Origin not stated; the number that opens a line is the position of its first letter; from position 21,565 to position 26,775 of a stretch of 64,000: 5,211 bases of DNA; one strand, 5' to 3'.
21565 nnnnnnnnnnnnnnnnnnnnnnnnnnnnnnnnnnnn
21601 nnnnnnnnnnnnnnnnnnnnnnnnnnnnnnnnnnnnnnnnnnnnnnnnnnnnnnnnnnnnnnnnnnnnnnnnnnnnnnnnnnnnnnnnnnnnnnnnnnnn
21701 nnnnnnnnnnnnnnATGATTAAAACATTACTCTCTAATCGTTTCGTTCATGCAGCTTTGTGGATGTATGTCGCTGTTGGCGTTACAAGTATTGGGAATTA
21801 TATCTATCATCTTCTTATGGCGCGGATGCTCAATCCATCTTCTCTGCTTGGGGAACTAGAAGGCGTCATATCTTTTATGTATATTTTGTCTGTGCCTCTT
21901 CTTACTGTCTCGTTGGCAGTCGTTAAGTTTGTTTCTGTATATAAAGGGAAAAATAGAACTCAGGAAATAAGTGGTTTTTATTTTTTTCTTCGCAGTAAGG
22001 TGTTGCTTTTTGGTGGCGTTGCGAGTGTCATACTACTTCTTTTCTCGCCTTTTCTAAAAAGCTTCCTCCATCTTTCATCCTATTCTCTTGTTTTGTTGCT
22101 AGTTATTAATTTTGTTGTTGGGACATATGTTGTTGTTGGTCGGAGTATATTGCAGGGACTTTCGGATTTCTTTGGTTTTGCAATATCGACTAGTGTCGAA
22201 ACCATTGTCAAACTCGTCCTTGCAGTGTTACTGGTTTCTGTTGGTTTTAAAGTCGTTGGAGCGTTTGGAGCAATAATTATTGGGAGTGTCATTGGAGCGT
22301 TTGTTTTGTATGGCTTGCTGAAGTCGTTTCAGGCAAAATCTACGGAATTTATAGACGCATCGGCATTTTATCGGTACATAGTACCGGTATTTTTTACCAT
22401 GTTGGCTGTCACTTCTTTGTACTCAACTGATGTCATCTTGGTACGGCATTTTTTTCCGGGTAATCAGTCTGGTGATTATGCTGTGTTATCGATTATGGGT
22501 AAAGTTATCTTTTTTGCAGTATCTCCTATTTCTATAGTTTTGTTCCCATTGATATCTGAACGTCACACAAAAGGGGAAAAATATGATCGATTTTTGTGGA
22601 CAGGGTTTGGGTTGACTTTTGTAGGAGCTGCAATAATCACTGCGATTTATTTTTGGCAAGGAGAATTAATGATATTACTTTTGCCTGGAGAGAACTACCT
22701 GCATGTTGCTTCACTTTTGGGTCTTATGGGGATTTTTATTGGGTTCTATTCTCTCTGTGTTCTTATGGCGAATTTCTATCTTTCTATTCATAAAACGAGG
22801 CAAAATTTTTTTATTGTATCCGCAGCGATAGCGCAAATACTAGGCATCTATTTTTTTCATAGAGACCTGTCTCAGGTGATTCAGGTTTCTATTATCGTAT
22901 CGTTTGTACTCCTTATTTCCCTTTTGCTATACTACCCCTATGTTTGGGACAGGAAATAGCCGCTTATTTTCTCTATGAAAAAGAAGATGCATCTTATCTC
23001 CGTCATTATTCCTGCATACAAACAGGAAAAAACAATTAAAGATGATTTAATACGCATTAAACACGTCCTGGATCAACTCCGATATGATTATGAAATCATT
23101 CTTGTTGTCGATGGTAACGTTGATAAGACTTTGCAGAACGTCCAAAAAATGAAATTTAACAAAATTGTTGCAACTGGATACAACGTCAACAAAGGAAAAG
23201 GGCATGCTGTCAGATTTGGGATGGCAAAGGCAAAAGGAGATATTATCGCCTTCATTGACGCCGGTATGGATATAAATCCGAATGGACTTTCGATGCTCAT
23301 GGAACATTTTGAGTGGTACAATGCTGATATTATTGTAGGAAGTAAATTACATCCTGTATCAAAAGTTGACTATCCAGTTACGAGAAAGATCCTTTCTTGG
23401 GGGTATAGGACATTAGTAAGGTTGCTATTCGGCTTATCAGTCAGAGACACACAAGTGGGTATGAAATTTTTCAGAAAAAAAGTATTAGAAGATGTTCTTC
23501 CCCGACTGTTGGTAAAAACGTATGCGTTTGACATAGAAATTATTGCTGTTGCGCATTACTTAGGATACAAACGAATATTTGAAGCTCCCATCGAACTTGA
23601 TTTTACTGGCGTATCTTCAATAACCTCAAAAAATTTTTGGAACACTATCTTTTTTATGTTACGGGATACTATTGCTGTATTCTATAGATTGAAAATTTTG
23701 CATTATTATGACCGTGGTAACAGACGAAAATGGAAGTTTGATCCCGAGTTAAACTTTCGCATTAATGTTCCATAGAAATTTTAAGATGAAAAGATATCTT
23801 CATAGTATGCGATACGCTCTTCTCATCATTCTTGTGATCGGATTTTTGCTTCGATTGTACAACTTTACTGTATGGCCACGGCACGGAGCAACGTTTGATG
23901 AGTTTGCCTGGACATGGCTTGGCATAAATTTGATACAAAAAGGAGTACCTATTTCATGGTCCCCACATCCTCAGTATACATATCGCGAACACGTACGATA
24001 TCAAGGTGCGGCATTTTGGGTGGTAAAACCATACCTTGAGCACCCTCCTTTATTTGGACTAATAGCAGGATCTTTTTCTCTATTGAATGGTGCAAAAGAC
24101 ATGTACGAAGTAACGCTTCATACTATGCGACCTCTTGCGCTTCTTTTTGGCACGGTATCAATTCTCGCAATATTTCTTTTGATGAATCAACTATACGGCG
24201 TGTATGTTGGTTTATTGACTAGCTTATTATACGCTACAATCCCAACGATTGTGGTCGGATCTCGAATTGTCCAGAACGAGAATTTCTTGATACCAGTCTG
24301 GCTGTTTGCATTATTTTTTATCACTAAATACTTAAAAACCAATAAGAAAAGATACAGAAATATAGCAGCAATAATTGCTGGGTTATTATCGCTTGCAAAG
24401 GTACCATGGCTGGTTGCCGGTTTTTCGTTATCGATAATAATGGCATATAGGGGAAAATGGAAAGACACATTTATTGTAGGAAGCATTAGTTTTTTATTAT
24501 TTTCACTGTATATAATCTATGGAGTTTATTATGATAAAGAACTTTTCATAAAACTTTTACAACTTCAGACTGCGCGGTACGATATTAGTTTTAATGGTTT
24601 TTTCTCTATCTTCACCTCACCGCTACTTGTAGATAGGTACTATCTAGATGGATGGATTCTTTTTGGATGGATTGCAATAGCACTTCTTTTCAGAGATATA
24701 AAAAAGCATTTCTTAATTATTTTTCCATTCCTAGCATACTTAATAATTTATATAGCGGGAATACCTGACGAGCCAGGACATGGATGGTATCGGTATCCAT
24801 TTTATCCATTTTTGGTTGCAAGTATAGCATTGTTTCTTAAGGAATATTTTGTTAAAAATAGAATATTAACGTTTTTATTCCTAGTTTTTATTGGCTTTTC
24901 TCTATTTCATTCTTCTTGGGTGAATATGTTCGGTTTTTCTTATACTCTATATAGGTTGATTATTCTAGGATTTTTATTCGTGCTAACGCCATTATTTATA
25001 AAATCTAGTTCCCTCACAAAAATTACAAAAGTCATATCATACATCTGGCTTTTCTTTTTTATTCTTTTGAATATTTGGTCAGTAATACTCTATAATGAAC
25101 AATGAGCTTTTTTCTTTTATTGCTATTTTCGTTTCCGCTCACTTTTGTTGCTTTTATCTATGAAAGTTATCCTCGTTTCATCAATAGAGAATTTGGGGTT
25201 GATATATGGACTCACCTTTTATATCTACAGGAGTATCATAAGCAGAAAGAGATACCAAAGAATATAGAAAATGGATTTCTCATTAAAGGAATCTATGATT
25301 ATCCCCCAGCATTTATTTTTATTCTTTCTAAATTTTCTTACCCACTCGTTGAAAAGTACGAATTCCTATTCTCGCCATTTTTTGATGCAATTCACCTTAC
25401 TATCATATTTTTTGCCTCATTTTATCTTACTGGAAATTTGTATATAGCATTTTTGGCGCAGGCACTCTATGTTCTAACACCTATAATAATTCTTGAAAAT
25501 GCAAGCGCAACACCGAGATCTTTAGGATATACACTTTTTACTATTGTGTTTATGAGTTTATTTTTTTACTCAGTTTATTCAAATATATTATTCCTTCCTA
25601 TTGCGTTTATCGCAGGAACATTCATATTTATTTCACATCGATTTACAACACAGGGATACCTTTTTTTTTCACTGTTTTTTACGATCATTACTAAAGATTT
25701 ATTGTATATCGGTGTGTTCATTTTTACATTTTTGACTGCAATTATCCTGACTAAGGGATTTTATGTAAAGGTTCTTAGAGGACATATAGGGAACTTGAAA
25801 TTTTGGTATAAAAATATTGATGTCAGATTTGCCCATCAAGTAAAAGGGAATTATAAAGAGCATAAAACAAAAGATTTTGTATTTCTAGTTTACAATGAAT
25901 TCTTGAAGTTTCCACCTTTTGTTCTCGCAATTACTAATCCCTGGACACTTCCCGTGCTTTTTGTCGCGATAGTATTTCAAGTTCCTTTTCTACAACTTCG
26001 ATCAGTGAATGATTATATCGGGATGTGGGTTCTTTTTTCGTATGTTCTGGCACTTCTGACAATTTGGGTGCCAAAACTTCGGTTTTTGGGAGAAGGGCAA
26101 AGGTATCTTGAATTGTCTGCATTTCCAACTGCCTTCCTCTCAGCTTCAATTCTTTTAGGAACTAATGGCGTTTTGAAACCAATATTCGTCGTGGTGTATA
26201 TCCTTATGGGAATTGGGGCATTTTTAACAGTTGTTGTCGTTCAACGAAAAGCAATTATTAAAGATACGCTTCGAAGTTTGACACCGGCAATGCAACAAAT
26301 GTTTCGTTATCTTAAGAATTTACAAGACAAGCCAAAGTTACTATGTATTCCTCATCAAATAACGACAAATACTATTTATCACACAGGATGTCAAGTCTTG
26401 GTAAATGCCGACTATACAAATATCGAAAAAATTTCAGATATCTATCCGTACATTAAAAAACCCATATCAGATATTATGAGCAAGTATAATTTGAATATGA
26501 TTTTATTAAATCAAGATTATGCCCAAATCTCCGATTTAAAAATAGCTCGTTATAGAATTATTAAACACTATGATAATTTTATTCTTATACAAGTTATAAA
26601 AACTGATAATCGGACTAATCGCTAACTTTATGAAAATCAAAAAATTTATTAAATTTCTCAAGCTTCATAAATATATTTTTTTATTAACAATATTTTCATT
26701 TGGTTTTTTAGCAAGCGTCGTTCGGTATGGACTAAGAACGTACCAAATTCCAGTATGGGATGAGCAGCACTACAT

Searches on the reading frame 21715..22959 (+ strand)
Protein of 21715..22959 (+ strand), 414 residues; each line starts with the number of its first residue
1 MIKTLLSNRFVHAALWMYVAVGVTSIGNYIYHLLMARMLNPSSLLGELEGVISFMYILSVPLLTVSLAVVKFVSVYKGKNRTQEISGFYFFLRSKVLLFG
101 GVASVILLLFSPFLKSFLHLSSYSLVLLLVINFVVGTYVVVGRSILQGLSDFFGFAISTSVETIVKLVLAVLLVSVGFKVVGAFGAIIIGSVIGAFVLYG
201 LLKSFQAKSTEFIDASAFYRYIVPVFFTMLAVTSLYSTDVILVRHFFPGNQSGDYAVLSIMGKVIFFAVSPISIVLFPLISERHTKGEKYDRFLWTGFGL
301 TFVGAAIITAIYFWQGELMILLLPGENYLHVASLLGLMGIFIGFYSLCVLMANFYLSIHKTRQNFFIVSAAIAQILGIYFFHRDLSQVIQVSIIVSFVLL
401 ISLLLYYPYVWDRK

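Call 4: search_protein_families(library=pfam, proteins=[window:21715-22959:+], max_evalue=0.01)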
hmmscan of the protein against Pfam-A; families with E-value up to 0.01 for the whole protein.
window:21715-22959:+ (414 aa): 0 families

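Call 38: search_protein_families(library=pfam, proteins=[window:21715-22959:+], max_evalue=10)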
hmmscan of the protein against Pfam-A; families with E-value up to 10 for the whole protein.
window:21715-22959:+ (414 aa): 0 families

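Call 56: search_protein_families(library=ncbifam, proteins=[window:21715-22959:+], max_evalue=0.001)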
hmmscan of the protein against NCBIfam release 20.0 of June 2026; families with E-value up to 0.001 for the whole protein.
window:21715-22959:+ (414 aa): 0 families

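Call 76: search_solved_structures(query=window:21715-22959:+, max_evalue=1)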
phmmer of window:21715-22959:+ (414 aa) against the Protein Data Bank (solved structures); distinct sequences matched with E-value up to 1: 0.

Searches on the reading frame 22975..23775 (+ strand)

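Call 4: search_protein_families(library=pfam, proteins=[window:22975-23775:+], max_evalue=0.01)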
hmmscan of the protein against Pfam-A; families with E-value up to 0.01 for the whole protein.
window:22975-23775:+ (266 aa): 3 families
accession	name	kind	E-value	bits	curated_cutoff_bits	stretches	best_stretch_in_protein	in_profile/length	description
PF00535.33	Glycos_transf_2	-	3.3e-22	79.6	23.3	1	9-174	1-167/168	Glycosyl transferase family 2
PF13641.12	Glyco_tranf_2_3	-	5e-06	27.1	27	1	8-112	3-111/230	Glycosyltransferase like family 2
PF10111.15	Glyco_tranf_2_2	-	7.4e-06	26.1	27.3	1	9-98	1-92/276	Glycosyltransferase like family 2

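Call 56: search_protein_families(library=ncbifam, proteins=[window:22975-23775:+], max_evalue=0.001)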
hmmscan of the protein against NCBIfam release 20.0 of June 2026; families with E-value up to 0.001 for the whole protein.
window:22975-23775:+ (266 aa): 20 families
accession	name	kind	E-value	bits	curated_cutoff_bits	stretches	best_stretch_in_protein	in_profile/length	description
TIGR03937.1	PgaC_IcaA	equivalog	1.2e-14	54.1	422.3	1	3-113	42-151/407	poly-beta-1,6-N-acetyl-D-glucosamine synthase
NF007986.1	PRK10714.1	equivalog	7.2e-14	51.5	529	1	3-175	3-173/316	undecaprenyl-phosphate 4-deoxy-4-formamido-L-arabinose transferase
NF058614.1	PPMAGASynPpgS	equivalog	4.2e-12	46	370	1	10-227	4-215/226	polyprenyl-phospho-N-acetylgalactosaminyl synthase PpgS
NF010496.0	PRK13915.1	equivalog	6.3e-11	41.9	262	1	3-98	28-127/307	glucosyl-3-phosphoglycerate synthase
NF007482.0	PRK10073.1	equivalog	1.1e-10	41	423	1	1-118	1-116/334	glycosyltransferase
NF041875.1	EPS_EpsD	equivalog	1.5e-10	41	370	1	8-135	1-127/325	exopolysaccharide biosynthesis glycosyltransferase EpsD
NF047683.1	TeichurnBiosyTuaG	equivalog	2e-10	40.8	400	1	1-105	1-104/252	teichuronic acid biosynthesis protein TuaG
NF047588.1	GlcsyltransPgfSStrep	equivalog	2.1e-10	40.3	500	1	8-124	3-121/308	glycosyltransferase PgfS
TIGR04283.1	glyco_like_mftF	equivalog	6e-10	39.1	182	1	8-109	1-94/221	TIGR04283 family arsenosugar biosynthesis glycosyltransferase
TIGR04182.1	glyco_TIGR04182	equivalog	2.2e-09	37.1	325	1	8-206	2-188/293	S-layer glycoprotein N-glycosyltransferase AglJ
NF038299.1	EPS_HpsN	equivalog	4.6e-09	35.7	425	1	7-112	2-106/317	hormogonium polysaccharide biosynthesis glycosyltransferase HpsN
NF041394.1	GtaseAglG_Halo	equivalog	2.1e-08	33.8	440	1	8-128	3-122/304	glucosyl-dolichyl phosphate glucuronosyltransferase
NF050050.1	ProtGlycPglI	equivalog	2.3e-07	30.5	500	1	6-113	2-109/306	GalNAc(5)-diNAcBac-PP-undecaprenol beta-1,3-glucosyltransferase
NF038302.1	EPS_HpsE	equivalog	4.4e-07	29.2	300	1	8-126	3-125/307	hormogonium polysaccharide biosynthesis glycosyltransferase HpsE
TIGR03111.1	glyc2_xrt_Gpos1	hypoth_equivalog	1.1e-06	27.8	363.95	1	3-114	46-158/439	TIGR03111 family XrtG-associated glycosyltransferase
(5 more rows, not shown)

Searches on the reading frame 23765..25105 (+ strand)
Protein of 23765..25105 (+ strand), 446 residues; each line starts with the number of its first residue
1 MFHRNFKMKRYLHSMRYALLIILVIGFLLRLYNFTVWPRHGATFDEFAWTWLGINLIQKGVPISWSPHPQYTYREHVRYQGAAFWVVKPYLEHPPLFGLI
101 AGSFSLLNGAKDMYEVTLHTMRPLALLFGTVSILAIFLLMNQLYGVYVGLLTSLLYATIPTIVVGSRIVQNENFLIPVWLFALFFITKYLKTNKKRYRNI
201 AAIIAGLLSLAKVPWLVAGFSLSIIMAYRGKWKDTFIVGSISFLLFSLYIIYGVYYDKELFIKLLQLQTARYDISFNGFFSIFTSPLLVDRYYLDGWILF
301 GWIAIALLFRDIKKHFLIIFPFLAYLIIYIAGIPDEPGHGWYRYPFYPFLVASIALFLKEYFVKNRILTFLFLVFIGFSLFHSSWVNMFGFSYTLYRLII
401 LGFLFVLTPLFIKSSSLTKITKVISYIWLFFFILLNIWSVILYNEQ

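Call 4: search_protein_families(library=pfam, proteins=[window:23765-25105:+], max_evalue=0.01)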
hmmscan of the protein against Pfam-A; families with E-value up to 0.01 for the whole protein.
window:23765-25105:+ (446 aa): 1 family
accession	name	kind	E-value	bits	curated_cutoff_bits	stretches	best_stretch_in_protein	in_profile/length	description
PF13231.12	PMT_2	-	4.8e-13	50.1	26.1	1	93-244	2-145/160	Dolichyl-phosphate-mannose-protein mannosyltransferase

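Call 11: search_protein_families(library=ncbifam, proteins=[window:23765-25105:+], max_evalue=0.01)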
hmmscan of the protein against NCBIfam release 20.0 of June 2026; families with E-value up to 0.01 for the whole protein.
window:23765-25105:+ (446 aa): 1 family
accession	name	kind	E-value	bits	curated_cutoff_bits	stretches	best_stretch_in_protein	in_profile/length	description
TIGR03663.1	TIGR03663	subfamily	2.5e-05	23.5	126.25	1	109-212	67-163/435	flippase activity-associated protein Agl23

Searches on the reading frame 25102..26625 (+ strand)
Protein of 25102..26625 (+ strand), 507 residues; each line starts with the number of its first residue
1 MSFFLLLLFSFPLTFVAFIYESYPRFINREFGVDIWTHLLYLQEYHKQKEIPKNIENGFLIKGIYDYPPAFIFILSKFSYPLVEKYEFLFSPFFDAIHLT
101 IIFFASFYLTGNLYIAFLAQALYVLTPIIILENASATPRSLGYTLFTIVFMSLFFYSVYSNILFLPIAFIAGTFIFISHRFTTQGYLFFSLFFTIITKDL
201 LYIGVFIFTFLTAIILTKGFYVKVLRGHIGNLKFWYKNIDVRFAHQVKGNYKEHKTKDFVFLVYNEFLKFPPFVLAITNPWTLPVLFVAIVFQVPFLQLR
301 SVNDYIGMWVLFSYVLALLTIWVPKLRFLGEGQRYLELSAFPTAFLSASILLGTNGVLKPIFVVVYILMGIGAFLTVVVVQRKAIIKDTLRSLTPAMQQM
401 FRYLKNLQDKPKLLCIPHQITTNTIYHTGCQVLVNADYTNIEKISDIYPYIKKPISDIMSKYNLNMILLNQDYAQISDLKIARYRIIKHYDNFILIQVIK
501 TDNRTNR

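Call 5: search_protein_families(library=pfam, proteins=[window:25102-26625:+], max_evalue=0.01)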
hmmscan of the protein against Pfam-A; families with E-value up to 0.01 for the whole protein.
window:25102-26625:+ (507 aa): 0 families

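Call 38: search_protein_families(library=pfam, proteins=[window:25102-26625:+], max_evalue=10)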
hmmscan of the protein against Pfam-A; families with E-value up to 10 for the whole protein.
window:25102-26625:+ (507 aa): 0 families

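Call 43: find_homologous_proteins(query=window:25102-26625:+, max_evalue=0.001)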
Query window:25102-26625:+ (507 aa): 302 proteins with E <= 0.001 among 8000 candidates; the best 120 are listed.
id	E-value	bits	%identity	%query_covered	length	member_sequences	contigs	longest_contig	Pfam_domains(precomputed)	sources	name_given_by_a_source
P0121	0.0e+0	1086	97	100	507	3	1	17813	-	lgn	-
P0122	1.2e-213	729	65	98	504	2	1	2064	-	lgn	-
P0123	5.3e-211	720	65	98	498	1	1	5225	-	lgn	-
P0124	1.5e-210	719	65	97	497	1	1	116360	-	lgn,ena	-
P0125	1.5e-210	719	65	97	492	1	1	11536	-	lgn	-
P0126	2.4e-210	718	65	95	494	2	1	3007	-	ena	-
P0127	6.6e-210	716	66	96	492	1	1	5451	-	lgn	-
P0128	2.2e-209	715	65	97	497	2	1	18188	-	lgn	-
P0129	1.9e-208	712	63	98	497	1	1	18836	-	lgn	-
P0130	4.1e-208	711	65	98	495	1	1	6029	-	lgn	-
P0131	4.3e-208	710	65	97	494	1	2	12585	-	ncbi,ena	-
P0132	7.6e-208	710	62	98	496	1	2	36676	-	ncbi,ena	ncbi:MAG: hypothetical protein AAB583_01945 [Patescibacteria group bacterium]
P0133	2.8e-207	708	65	95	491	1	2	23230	-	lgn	-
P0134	3.2e-207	708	66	95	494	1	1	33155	-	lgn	-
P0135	3.6e-207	707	65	97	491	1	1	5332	-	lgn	-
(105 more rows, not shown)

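Call 59: predict_structure(alignment_id=A4)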
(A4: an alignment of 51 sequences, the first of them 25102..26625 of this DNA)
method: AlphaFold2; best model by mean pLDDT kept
length: 507 residues; sequences in the alignment: 51
mean_pLDDT: 91.9   pTM: 0.91
mean pLDDT of the five models: 91.9, 91.6, 90.1, 89.5, 87.8
residues with pLDDT >= 90: 402; 70-90: 88; 50-70: 13; < 50: 4
segments of 3 or more residues with pLDDT < 50: 504-507
pLDDT, mean of each block of 10 residues (from residue 1): 92 95 90 85 91 88 92 91 91 94 97 98 93 73 97 98 98 96 97 98 98 96 96 94 87 70 79 92 92 80 96 96 91 92 97 89 95 94 90 94 98 96 95 94 94 95 97 94 96 94 50
secondary structure, 60 per line:
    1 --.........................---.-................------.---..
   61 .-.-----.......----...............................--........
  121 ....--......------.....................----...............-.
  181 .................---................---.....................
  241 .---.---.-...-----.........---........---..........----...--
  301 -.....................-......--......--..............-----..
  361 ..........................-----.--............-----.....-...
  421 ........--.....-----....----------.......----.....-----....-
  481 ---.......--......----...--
elements in order: H3-27 H33-48 E59-61 H69-75 H80-110 H113-124 H127-132 H139-159 H164-178 H180-197 H201-216 H220-241 H259-267 H271-278 H282-291 H302-322 H324-329 H332-337 H340-353 H359-386 H395-406 E412-416 H418-428 E431-435 H441-444 H455-461 E466-470 H476-479 E484-490 E493-498
